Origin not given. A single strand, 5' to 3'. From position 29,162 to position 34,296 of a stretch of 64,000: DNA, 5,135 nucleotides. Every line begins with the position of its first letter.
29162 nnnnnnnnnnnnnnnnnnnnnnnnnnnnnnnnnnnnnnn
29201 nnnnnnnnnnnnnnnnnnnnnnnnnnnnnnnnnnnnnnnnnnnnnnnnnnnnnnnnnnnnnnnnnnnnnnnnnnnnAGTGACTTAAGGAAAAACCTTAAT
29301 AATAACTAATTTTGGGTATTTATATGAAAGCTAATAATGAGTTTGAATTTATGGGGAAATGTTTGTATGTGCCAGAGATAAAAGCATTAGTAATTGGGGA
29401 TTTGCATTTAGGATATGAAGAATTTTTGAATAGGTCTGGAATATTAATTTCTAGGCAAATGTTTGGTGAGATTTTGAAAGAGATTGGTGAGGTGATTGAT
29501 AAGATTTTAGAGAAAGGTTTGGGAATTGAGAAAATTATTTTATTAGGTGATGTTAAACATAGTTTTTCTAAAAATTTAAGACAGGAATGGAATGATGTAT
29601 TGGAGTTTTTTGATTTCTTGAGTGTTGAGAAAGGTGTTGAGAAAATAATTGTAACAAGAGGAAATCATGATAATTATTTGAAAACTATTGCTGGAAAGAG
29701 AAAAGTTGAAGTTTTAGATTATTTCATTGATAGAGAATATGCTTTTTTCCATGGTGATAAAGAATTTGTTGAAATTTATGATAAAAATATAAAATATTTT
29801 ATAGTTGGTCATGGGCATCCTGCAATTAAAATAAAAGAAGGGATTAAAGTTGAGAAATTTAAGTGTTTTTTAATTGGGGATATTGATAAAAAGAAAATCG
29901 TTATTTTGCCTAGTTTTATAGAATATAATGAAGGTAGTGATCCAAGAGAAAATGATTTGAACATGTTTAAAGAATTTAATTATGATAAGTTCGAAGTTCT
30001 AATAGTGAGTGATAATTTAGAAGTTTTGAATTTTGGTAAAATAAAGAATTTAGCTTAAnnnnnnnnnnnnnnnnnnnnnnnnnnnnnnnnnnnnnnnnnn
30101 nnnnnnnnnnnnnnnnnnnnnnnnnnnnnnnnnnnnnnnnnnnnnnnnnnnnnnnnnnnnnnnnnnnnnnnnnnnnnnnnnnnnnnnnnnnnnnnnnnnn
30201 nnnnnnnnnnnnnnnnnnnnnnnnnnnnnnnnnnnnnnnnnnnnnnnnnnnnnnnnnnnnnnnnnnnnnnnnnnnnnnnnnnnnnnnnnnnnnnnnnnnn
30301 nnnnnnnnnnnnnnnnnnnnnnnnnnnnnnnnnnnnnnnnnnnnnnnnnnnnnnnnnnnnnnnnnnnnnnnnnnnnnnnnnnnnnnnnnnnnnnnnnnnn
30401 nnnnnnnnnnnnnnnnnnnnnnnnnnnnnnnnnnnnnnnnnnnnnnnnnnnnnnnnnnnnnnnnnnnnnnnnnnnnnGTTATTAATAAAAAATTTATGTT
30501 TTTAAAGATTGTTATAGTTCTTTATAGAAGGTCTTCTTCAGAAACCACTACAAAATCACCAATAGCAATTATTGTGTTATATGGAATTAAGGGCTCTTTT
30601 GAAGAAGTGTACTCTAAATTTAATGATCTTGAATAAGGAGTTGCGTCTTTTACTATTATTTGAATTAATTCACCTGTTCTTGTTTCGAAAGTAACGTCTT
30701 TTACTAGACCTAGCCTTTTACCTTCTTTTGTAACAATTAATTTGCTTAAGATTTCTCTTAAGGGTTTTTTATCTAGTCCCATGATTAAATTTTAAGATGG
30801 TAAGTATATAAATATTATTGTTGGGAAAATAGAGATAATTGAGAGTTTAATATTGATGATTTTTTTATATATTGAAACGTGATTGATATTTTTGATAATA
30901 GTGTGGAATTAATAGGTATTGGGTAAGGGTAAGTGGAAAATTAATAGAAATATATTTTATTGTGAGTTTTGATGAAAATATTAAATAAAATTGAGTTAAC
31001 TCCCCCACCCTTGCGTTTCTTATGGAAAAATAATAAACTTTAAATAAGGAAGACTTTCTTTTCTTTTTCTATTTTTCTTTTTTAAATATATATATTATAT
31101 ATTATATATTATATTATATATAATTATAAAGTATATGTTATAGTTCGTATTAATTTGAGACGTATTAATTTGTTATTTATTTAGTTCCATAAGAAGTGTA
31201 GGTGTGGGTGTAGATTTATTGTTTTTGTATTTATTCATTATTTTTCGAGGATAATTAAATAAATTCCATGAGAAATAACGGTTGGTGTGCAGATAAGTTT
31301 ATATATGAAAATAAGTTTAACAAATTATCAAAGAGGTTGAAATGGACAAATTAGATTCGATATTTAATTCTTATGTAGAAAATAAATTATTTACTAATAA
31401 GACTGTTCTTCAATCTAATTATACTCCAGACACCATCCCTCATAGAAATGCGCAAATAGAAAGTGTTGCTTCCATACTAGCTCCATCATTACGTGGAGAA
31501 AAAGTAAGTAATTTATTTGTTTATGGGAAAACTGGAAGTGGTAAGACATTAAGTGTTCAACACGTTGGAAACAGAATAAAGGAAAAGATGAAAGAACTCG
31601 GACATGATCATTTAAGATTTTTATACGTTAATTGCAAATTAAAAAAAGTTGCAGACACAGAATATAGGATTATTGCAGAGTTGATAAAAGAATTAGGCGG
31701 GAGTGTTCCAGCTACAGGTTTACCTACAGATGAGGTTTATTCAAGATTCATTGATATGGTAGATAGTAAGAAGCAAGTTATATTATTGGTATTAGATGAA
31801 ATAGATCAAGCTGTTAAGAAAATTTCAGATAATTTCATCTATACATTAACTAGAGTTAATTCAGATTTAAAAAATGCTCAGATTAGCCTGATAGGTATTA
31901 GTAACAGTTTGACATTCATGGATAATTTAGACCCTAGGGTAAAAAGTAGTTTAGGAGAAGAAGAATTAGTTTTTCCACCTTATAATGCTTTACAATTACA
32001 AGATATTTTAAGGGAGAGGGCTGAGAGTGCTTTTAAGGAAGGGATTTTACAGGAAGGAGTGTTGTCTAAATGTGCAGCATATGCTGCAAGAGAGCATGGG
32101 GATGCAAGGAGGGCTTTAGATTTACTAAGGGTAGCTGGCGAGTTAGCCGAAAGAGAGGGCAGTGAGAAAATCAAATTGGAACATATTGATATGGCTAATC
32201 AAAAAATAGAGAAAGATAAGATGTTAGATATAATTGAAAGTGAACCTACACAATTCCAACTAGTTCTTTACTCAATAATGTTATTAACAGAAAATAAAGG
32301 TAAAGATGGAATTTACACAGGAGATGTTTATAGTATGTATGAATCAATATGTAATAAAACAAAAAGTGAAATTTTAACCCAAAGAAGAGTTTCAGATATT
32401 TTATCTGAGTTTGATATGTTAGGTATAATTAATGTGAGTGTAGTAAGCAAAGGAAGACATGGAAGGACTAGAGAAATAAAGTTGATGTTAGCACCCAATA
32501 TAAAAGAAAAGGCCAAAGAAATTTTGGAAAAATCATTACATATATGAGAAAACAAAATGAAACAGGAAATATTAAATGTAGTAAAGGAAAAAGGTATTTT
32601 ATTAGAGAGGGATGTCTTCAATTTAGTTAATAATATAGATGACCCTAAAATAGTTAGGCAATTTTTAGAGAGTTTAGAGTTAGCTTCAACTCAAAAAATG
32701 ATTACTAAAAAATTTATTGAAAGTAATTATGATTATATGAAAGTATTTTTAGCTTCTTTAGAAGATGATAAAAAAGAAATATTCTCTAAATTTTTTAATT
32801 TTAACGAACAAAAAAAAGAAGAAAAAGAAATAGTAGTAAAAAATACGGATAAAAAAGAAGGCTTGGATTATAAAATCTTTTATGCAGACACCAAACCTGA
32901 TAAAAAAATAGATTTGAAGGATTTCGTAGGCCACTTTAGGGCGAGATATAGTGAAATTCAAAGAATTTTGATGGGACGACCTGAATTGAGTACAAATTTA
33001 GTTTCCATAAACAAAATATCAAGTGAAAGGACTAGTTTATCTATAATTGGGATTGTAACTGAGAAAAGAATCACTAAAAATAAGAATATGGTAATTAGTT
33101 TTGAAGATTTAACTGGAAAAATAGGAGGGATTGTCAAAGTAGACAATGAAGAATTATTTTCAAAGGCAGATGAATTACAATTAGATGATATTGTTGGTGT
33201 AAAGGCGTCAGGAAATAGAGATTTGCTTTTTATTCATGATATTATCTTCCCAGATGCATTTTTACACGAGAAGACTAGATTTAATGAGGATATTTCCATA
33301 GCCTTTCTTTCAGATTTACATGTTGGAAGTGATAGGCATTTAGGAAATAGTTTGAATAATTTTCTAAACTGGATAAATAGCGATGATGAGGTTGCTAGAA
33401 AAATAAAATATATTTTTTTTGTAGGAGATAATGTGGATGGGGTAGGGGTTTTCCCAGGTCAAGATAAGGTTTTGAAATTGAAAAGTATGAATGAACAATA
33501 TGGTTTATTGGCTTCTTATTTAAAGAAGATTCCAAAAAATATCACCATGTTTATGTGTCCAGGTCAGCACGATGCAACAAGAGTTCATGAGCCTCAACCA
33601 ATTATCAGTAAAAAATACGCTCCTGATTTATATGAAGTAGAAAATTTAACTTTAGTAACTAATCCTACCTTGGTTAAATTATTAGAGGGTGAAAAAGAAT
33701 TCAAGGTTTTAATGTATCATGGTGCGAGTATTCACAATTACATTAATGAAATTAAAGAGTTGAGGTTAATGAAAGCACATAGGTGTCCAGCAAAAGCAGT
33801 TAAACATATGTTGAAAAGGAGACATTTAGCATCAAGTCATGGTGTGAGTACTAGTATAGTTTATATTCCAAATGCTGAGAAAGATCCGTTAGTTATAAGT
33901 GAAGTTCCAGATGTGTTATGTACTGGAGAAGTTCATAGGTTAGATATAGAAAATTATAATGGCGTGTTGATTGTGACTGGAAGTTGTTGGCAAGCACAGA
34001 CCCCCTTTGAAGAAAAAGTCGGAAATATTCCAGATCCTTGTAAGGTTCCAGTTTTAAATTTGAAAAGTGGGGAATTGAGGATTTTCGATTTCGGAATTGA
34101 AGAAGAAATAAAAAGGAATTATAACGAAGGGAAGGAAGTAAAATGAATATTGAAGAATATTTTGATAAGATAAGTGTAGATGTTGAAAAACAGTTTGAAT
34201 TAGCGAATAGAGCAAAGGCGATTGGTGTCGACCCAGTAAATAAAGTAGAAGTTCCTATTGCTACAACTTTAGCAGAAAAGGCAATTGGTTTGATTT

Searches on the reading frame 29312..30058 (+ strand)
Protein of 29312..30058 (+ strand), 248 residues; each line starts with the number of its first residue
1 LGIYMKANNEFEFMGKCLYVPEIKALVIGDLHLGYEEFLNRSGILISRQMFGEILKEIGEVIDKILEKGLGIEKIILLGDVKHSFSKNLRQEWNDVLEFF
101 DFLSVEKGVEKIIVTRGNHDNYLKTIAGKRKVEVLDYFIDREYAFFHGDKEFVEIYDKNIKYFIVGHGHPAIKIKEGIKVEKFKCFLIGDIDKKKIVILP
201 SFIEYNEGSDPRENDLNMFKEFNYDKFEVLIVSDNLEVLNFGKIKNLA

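Call 24: search_protein_families(library=pfam, proteins=[window:29312-30058:+], max_evalue=0.001)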
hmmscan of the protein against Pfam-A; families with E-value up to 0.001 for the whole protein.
window:29312-30058:+ (248 aa): 1 family
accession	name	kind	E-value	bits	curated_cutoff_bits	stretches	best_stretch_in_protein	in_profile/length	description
PF00149.33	Metallophos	-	3.6e-09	37.8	21.5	1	24-174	2-117/191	Calcineurin-like phosphoesterase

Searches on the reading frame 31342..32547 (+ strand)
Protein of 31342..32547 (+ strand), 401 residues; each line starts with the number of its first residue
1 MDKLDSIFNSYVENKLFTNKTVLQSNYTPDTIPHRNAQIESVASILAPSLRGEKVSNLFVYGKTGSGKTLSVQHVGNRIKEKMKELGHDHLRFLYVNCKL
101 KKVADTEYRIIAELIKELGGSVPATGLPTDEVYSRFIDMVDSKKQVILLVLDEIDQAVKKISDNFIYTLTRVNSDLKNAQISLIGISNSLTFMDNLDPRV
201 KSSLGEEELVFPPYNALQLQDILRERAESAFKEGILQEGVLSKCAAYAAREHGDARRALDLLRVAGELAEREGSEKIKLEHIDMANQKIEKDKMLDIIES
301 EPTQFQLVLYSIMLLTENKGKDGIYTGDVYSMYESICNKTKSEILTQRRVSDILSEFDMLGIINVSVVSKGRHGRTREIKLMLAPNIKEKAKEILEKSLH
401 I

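Call 24: search_protein_families(library=pfam, proteins=[window:31342-32547:+], max_evalue=0.001)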
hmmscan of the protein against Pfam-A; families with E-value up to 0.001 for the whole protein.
window:31342-32547:+ (401 aa): 10 families
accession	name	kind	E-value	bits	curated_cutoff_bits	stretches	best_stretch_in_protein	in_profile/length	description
PF22703.2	Cdc6_lid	-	8.3e-27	93.3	27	1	220-286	1-67/68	Cdc6 AAA+ ATPase-type lid domain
PF09079.17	Cdc6_C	-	1.1e-26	93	25.1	1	297-387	2-92/96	CDC6, C terminal winged helix domain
PF13401.12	AAA_22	-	1.3e-11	45.4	27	1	57-187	7-124/130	AAA domain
PF13191.12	AAA_16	-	3e-08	34.8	32.6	1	33-157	3-144/167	AAA ATPase domain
PF22606.2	Cdc6-ORC-like_ATPase_lid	-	2.6e-07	30.9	27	1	214-272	1-59/60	Cdc6/ORC-like, ATPase lid domain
PF00004.35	AAA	-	6.9e-06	27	21.2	1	59-201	2-119/131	ATPase family associated with various cellular activities (AAA)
PF05729.18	NACHT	-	2.6e-05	24.5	26.7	1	58-161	3-97/167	NACHT domain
PF01637.24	ATPase_2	-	6.4e-05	23.3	33.2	1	50-180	15-147/225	ATPase domain predominantly from Archaea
PF00270.35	DEAD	-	7e-05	23.1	26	0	43-190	9-160/167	DEAD/DEAH box helicase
PF05621.17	TniB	-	0.00013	21.9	22.4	1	49-177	29-154/189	Bacterial TniB protein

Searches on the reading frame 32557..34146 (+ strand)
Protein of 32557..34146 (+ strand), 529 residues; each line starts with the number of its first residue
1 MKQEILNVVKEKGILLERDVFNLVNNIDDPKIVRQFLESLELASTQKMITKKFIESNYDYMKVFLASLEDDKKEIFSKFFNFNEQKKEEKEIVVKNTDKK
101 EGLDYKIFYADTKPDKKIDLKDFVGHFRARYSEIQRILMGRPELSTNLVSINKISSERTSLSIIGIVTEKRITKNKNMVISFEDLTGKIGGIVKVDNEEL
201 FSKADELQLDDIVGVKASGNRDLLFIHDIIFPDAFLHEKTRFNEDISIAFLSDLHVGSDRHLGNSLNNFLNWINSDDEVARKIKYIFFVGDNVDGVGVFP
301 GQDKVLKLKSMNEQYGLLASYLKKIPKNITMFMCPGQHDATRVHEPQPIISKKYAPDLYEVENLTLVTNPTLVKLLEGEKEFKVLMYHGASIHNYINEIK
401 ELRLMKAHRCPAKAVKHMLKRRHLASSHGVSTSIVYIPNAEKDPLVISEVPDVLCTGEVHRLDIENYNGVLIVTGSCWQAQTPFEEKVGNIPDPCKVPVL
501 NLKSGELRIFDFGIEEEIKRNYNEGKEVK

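Call 24: search_protein_families(library=pfam, proteins=[window:32557-34146:+], max_evalue=0.001)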
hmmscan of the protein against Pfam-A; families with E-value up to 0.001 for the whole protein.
window:32557-34146:+ (529 aa): 3 families
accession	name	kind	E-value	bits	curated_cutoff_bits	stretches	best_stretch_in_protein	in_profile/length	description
PF04042.21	DNA_pol_E_B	-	1.2e-14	54.7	29.1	1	248-458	1-203/210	DNA polymerase alpha/epsilon subunit B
PF00149.33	Metallophos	-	2.9e-07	31.5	21.5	1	247-403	2-127/191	Calcineurin-like phosphoesterase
PF01336.31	tRNA_anti-codon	-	0.00058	20.2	27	1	162-217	2-55/75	OB-fold nucleic acid binding domain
